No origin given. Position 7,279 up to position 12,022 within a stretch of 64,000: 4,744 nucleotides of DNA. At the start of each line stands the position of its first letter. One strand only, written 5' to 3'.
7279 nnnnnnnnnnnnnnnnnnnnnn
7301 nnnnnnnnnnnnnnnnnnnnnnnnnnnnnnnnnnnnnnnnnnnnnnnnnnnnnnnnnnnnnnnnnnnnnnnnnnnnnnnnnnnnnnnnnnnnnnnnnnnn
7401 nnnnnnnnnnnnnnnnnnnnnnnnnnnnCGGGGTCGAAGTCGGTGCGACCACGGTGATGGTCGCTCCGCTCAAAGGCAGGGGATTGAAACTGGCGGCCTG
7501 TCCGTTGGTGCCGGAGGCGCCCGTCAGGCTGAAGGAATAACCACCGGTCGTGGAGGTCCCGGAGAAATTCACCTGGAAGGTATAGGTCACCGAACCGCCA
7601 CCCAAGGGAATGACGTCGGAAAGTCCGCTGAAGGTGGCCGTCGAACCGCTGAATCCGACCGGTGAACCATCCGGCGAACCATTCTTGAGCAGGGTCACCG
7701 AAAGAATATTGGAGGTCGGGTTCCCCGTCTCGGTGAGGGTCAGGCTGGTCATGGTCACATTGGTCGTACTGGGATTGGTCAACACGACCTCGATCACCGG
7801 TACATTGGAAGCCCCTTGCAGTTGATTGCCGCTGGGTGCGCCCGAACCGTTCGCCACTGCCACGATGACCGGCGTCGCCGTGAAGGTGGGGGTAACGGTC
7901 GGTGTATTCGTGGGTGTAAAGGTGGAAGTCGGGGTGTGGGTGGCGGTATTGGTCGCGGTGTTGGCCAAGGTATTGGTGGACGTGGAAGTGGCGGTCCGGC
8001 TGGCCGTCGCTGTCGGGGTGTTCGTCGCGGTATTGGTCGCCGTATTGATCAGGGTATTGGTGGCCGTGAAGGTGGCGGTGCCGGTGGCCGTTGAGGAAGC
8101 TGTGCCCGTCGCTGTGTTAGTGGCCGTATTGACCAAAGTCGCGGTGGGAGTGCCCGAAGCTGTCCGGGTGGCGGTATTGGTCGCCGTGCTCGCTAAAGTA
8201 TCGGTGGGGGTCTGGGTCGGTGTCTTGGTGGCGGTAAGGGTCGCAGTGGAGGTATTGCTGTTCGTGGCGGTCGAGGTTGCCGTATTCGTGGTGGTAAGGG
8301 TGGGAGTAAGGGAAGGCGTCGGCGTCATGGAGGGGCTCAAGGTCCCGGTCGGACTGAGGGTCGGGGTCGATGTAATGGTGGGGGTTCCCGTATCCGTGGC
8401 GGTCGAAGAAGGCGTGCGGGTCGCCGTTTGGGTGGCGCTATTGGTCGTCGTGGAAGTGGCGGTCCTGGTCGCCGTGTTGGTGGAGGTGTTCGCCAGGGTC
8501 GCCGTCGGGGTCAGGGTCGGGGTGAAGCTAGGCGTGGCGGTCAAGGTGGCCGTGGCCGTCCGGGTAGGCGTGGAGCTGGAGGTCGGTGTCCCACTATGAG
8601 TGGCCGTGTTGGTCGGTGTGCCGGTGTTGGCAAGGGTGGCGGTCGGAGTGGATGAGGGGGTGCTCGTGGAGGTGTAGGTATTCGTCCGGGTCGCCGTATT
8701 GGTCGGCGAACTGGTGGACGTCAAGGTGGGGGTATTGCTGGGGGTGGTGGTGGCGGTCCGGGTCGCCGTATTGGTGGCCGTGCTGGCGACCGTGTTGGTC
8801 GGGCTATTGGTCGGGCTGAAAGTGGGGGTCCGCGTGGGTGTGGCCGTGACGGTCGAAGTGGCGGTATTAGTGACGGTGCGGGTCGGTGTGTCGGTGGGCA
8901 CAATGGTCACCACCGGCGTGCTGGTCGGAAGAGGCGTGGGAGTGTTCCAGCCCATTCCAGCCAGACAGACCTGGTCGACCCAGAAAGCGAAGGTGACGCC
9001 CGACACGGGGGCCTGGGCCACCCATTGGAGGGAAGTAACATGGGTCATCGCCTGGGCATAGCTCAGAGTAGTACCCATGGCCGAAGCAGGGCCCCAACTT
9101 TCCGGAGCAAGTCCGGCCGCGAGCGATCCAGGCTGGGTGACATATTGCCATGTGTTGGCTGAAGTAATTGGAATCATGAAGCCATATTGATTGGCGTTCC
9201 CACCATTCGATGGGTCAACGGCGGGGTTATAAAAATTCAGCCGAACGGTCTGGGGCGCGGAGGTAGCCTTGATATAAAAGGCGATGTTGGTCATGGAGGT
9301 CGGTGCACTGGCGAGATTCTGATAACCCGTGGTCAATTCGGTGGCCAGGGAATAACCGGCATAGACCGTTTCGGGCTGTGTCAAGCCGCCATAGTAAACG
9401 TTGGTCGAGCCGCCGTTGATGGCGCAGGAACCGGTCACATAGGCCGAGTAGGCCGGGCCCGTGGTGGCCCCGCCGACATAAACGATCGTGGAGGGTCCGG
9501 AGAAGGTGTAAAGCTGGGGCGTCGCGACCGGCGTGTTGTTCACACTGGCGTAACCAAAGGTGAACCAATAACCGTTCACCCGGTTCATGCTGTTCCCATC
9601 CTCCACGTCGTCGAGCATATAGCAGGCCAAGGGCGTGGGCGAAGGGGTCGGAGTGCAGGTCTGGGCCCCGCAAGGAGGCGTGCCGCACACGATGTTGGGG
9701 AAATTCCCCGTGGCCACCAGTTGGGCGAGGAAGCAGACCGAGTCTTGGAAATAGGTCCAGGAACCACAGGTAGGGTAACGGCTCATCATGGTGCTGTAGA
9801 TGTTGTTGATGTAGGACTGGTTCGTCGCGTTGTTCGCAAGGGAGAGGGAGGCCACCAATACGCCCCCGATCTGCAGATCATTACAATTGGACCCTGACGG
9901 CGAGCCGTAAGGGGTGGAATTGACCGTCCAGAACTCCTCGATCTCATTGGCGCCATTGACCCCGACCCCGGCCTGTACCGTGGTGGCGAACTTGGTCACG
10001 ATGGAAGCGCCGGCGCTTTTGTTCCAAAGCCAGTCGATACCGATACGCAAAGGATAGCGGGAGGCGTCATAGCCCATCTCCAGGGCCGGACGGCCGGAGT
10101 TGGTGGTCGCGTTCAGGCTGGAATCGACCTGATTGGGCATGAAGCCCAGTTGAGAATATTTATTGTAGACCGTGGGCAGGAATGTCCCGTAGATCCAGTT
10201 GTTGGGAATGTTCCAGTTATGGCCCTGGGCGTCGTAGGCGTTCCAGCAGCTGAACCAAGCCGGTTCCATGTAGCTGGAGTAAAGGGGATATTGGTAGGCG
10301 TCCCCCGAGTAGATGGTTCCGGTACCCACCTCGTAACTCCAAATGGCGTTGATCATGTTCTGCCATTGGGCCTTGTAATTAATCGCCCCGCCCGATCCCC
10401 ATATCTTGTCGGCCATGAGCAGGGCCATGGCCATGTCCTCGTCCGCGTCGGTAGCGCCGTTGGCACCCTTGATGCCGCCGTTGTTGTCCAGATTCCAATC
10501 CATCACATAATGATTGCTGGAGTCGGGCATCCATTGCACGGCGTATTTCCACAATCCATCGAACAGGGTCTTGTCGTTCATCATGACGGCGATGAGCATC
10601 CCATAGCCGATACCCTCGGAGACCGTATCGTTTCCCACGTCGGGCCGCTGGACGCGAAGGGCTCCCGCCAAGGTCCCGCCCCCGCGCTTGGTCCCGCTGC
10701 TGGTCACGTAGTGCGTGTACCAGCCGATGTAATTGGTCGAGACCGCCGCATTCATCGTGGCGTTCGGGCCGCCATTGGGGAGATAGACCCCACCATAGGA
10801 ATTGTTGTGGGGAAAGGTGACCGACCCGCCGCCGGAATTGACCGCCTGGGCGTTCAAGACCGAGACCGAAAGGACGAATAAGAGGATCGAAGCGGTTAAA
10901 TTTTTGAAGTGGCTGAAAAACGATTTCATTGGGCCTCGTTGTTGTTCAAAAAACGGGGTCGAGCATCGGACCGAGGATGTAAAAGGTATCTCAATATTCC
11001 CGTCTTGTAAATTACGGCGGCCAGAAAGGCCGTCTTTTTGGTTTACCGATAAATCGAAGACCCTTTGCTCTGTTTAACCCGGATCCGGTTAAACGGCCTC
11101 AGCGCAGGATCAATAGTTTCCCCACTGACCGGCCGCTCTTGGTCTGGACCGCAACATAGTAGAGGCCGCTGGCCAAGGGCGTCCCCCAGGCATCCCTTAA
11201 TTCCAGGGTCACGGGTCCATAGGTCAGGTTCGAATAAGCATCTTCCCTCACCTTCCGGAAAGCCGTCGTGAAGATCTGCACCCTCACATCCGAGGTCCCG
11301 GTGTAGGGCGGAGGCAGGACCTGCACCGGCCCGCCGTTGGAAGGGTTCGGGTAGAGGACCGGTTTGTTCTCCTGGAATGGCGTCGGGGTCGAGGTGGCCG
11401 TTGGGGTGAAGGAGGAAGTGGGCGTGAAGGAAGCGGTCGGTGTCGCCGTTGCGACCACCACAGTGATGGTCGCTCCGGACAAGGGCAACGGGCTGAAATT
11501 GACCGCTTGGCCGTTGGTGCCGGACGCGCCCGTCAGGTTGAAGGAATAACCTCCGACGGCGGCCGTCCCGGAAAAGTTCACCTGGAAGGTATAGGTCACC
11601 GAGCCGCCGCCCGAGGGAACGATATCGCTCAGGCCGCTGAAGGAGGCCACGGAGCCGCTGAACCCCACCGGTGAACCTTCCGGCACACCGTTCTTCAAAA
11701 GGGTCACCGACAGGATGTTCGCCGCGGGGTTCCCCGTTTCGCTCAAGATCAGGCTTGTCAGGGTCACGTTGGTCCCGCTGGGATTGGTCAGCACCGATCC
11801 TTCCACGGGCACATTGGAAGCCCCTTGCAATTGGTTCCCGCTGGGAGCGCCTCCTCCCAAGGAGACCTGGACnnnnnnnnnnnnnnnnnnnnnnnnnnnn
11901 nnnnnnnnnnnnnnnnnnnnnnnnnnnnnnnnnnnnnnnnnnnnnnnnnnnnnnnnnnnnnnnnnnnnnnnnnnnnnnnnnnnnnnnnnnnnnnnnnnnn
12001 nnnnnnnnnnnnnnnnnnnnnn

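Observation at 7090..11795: Cassette shuffling: near-identical beta-sandwich + CTD C-terminal module (~230 aa) shared by the GH8 and GH5 enzymes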

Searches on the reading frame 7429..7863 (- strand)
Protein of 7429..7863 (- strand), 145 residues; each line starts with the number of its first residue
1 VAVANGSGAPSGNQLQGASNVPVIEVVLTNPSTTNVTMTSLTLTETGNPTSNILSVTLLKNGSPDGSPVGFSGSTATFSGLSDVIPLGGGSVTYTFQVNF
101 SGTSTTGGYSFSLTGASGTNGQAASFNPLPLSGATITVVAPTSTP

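Call 54: predict_structure(alignment_id=A3)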
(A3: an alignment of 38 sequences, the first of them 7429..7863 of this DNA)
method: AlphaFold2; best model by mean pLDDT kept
length: 145 residues; sequences in the alignment: 38
mean_pLDDT: 95.0   pTM: 0.88
mean pLDDT of the five models: 95.0, 94.1, 93.2, 92.6, 89.2
residues with pLDDT >= 90: 135; 70-90: 8; 50-70: 2; < 50: 0
segments of 3 or more residues with pLDDT < 50: none
pLDDT, mean of each block of 10 residues (from residue 1): 88 94 97 97 96 96 95 97 96 97 95 97 97 95 75
secondary structure, 60 per line:
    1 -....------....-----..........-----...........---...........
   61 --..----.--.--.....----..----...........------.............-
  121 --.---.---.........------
elements in order: E2-5 E12-15 E21-30 E36-46 E53-60 E75-79 E90-100 E107-119 E131-139

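Call 64: search_solved_structures(query=A5, max_evalue=10)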
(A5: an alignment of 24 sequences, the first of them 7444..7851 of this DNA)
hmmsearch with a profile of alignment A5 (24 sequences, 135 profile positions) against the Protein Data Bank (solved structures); distinct sequences matched with E-value up to 10: 5.
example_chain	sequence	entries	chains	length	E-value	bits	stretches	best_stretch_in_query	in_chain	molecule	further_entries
5aoz_A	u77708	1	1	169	0.19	14.6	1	81-130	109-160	PUTATIVE CELLULOSOMAL SCAFFOLDIN PROTEIN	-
1ux7_A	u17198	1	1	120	0.3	14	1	39-90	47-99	ENDO-1,4-BETA-XYLANASE D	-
5m2o_A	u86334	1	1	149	0.63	13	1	81-130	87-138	Putative cellulosomal scaffoldin protein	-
12hp_C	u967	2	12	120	0.72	12.8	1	30-63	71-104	T-cell antigen CD7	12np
2xu8_A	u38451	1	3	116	1.2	12.1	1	83-111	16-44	PA1645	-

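Call 72: search_protein_representatives(alignment_id=A5)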
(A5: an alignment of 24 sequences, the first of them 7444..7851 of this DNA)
Query: 24 sequences, 135 profile positions. Proteins with E-value up to 0.001 (for the whole library): 1775; up to 1e-10: 580; up to 1e-30: 120. The best 150 are listed.
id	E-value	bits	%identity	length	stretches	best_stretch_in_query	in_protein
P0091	2.4e-296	982.4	-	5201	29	2-134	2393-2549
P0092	1.3e-185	623.9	-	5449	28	2-134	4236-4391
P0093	1.8e-183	616.9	-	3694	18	2-134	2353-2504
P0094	1.0e-166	562.7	-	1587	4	1-134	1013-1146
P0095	2.1e-159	539.1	-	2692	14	2-134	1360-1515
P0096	6.8e-159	537.4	-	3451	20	2-133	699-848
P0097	1.1e-155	527.0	-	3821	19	2-134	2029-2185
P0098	3.2e-136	464.0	-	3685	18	3-133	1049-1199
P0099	1.2e-124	426.5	-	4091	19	6-133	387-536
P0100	2.4e-118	406.1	-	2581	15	2-134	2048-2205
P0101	1.3e-116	400.5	-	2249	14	22-133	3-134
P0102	4.5e-101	350.2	-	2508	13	2-128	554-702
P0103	6.9e-101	349.6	-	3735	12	3-134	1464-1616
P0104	7.0e-97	336.6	-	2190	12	3-128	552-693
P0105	1.4e-95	332.4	-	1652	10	2-133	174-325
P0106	5.2e-88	307.9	-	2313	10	2-132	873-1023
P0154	7.7e-40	151.9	-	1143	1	1-134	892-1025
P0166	3.1e-36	140.3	-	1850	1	1-134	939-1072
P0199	1.9e-31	124.8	-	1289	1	1-135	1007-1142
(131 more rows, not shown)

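Call 73: list_cluster_members(proteins=[P0091, P0092, P0093, P0094, P0095, P0096, P0099, P0154, P0199, P0166])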
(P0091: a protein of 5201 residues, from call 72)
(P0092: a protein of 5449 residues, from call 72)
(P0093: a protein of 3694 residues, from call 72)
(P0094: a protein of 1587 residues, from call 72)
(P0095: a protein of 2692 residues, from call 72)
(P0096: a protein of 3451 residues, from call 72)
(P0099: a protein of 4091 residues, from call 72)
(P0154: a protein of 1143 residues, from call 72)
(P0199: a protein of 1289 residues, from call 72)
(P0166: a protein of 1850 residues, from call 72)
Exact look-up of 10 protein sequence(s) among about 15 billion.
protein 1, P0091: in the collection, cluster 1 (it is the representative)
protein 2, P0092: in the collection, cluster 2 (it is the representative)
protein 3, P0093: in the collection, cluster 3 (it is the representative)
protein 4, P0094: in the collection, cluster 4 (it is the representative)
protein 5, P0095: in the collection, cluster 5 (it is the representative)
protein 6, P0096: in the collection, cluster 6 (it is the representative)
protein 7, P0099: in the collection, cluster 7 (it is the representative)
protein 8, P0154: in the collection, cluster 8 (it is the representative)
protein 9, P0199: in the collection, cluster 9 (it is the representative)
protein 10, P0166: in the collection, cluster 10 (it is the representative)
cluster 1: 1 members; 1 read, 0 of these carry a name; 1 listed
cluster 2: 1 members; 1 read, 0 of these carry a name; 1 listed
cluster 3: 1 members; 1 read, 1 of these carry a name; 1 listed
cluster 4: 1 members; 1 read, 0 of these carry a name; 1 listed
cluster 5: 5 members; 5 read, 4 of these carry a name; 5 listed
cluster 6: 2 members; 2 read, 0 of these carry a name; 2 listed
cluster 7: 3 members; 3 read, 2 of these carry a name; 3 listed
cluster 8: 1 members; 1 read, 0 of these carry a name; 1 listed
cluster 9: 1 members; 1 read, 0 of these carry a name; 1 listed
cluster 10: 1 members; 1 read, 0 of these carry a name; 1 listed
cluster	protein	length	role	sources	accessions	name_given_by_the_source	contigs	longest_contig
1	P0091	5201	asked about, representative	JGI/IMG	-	-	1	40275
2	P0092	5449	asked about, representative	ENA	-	-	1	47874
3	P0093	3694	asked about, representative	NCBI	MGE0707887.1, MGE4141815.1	MAG: FG-GAP-like repeat-containing protein [Planctomycetota bacterium]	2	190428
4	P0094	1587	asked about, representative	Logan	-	-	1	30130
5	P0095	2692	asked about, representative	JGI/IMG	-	hypothetical protein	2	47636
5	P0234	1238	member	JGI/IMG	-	hypothetical protein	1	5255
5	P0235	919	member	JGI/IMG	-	hypothetical protein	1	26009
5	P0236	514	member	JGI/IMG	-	hypothetical protein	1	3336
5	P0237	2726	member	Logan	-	-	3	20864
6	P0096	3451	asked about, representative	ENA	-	-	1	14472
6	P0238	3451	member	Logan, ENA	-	-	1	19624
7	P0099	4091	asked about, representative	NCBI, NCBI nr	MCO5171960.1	MAG: VCBS repeat-containing protein [Planctomycetes bacterium] | VCBS repeat-containing protein [Planctomycetota bacterium]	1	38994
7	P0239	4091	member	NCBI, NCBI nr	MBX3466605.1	MAG: VCBS repeat-containing protein [Planctomycetes bacterium] | VCBS repeat-containing protein [Planctomycetota bacterium]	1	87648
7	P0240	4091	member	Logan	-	-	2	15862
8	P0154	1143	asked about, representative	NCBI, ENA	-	-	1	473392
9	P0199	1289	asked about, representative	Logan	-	-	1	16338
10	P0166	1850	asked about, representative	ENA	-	-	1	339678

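Call 74: search_protein_families(library=pfam, proteins=[P0094, P0093, P0154, P0199, P0166], max_evalue=0.001)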
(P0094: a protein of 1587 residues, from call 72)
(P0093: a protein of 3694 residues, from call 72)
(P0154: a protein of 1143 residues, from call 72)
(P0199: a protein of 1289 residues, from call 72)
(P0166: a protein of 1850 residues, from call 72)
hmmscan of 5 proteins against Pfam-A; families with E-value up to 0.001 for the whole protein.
P0094 (1587 aa): 3 families
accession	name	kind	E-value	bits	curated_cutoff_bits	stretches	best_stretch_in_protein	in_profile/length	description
PF25778.1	DUF7948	-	6.2e-60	203.3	27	1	62-276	1-213/214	Domain of unknown function (DUF7948)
PF06739.17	SBBP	-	4.1e-46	155.1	20.5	5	606-642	1-38/38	Beta-propeller repeat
PF13860.13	FlgD_ig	-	2.1e-05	24.8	27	0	1508-1573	10-74/79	FlgD Ig-like domain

P0093 (3694 aa): 2 families
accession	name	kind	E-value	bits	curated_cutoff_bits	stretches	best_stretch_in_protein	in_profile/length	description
PF13517.12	FG-GAP_3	-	9.1e-57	190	26.9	9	3574-3631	1-60/61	FG-GAP-like repeat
PF01839.29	FG-GAP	-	1.3e-19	70.1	22.1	2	3312-3341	4-37/37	FG-GAP repeat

P0154 (1143 aa): 2 families
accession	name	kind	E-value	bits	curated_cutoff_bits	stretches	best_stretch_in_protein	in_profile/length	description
PF14587.12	Glyco_hydr_30_2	-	1.3e-08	35.1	27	1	104-333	105-363/364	O-Glycosyl hydrolase family 30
PF02055.22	Glyco_hydro_30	-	7.1e-08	32.3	23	1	119-259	95-240/348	Glycosyl hydrolase family 30 TIM-barrel domain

P0199 (1289 aa): 1 family
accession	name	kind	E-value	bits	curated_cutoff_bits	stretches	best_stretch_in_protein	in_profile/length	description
PF01270.23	Glyco_hydro_8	-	3.6e-25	89.2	24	1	48-329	22-296/341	Glycosyl hydrolases family 8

P0166 (1850 aa): 10 families
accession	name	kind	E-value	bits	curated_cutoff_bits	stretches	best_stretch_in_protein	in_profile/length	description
PF01344.31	Kelch_1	-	1.8e-49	165.3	20.1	5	1199-1244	1-46/46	Kelch motif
PF00704.34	Glyco_hydro_18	-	2.6e-32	113.2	29.6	1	24-334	13-317/317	Glycosyl hydrolases family 18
PF07646.21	Kelch_2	-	3.4e-32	109.2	21.3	3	1154-1197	5-48/48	Kelch motif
PF25210.1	Kelch_FKB95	-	2.3e-28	100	70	3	1156-1241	38-124/268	FKB95, Kelch-repeats domain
PF24681.1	Kelch_KLHDC2_KLHL20_DRC7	-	2.6e-28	99.3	50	3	1255-1416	7-177/221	KLHDC2/KLHL20/DRC7 Kelch-repeats domain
PF13964.12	Kelch_6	-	4.3e-27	93.6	25.3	4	1296-1343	2-48/50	Kelch motif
PF11721.14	Malectin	-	2.6e-24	86.5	23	1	1556-1676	3-126/163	Malectin domain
PF13418.12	Kelch_4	-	4.4e-21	75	21.6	1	1303-1337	8-43/49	Galactose oxidase, central domain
PF13415.12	Kelch_3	-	4.2e-15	55.9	22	1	1305-1344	1-39/48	Galactose oxidase, central domain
PF24981.1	Beta-prop_ATRN-LZTR1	-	6.7e-15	55.6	50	1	1145-1337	34-250/289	Attractin/LZTR1 beta-propeller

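Call 84: fold_search(model_id=the predicted structure, library=pdb)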
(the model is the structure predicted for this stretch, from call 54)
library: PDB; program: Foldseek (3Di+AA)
matches with E <= 10: 1810; with E <= 0.001: 21
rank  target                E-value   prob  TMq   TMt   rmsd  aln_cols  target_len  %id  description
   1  5l7u_B                6.6e-05  1.00  0.46  0.14  12.9       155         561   13  Crystal structure of BvGH123 with bound GalNAc (released 2017-03-22)
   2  5l7u_A                8.3e-05  1.00  0.45  0.14  13.0       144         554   15  Crystal structure of BvGH123 with bound GalNAc (released 2017-03-22)
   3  4ums                  1.1e-04  1.00  0.41  0.39   8.9       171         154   15  The crystal structure of the seventh ScaB type I cohesin from Pseudobacteroides cellulosolvens (released 2015-05-06)
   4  5fqe_B                1.1e-04  1.00  0.43  0.14  12.8       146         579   19  The details of glycolipid glycan hydrolysis by the structural analysis of a family 123 glycoside hydrolase from Clostr (released 2016-03-30)
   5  3ndy_E                2.6e-04  1.00  0.39  0.49   7.8       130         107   20  The structure of the catalytic and carbohydrate binding domain of endoglucanase D from Clostridium cellulovorans (released 2010-09-08)
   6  5fr0                  2.7e-04  1.00  0.43  0.14  12.7       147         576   17  The details of glycolipid glycan hydrolysis by the structural analysis of a family 123 glycoside hydrolase from Clostrid (released 2016-03-30)
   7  5l7r_A                3.6e-04  1.00  0.43  0.13  13.5       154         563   17  Crystal structure of BvGH123 (released 2017-03-22)
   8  6kgf_C                3.8e-04  1.00  0.49  0.49   5.3       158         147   14  Crystal structure of CaDoc0917(R16D)-CaCohA2 complex at pH 8.2 (released 2020-07-08)
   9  5fqg_A                4.0e-04  1.00  0.44  0.14  12.7       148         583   19  The details of glycolipid glycan hydrolysis by the structural analysis of a family 123 glycoside hydrolase from Clostr (released 2016-03-30)
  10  5n5p_A                4.3e-04  1.00  0.43  0.44   6.1       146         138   14  Crystal structure of Ruminococcus flavefaciens' type III complex containing the fifth cohesin from scaffoldin B and th (released 2018-02-28)
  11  8k2n_A                4.5e-04  0.99  0.35  0.12  12.8       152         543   13  Crystal structure of Group 4 Monosaccharide-releasing beta-N-acetylgalactosaminidase NgaLy from Lacticaseibacillus yic (released 2024-04-24)
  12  4uyp_C                6.0e-04  1.00  0.46  0.46   5.8       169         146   12  High resolution structure of the third cohesin ScaC in complex with the ScaB dockerin with a mutation in the N-termina (released 2015-04-15)
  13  5fqe_A                6.4e-04  1.00  0.44  0.14  12.7       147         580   19  The details of glycolipid glycan hydrolysis by the structural analysis of a family 123 glycoside hydrolase from Clostr (released 2016-03-30)
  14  4bhu_B                6.4e-04  1.00  0.35  0.38   7.9       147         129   14  Crystal structure of BslA - A bacterial hydrophobin (released 2013-08-14)
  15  4bhu_A                6.7e-04  0.99  0.32  0.35   8.2       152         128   14  Crystal structure of BslA - A bacterial hydrophobin (released 2013-08-14)
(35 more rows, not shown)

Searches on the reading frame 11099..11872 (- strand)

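Call 12: search_protein_families(library=pfam, proteins=[window:11099-11872:-], max_evalue=5)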
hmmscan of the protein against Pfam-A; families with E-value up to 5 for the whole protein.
window:11099-11872:- (257 aa): 2 families
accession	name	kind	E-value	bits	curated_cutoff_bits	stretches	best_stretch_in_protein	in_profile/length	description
PF18962.6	Por_Secre_tail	-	0.0024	18.6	27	1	173-255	1-75/75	Secretion system C-terminal sorting domain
PF13860.13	FlgD_ig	-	0.066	13.6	27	1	194-247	23-78/79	FlgD Ig-like domain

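Call 13: search_protein_families(library=ncbifam, proteins=[window:11099-11872:-], max_evalue=1)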
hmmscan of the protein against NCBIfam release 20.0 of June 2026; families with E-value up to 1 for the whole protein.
window:11099-11872:- (257 aa): 3 families
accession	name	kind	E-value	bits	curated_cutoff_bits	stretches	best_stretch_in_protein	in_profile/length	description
TIGR04183.1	Por_Secre_tail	domain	0.013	15.5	23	1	173-255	1-71/72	T9SS type A sorting domain-containing protein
TIGR03507.1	decahem_SO1788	subfamily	0.35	9.3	209.3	1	35-114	33-115/672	OmcA/MtrC family decaheme c-type cytochrome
NF012211.1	tand_rpt_95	domain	0.94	9.5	90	0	81-104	39-62/98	tandem-95 repeat protein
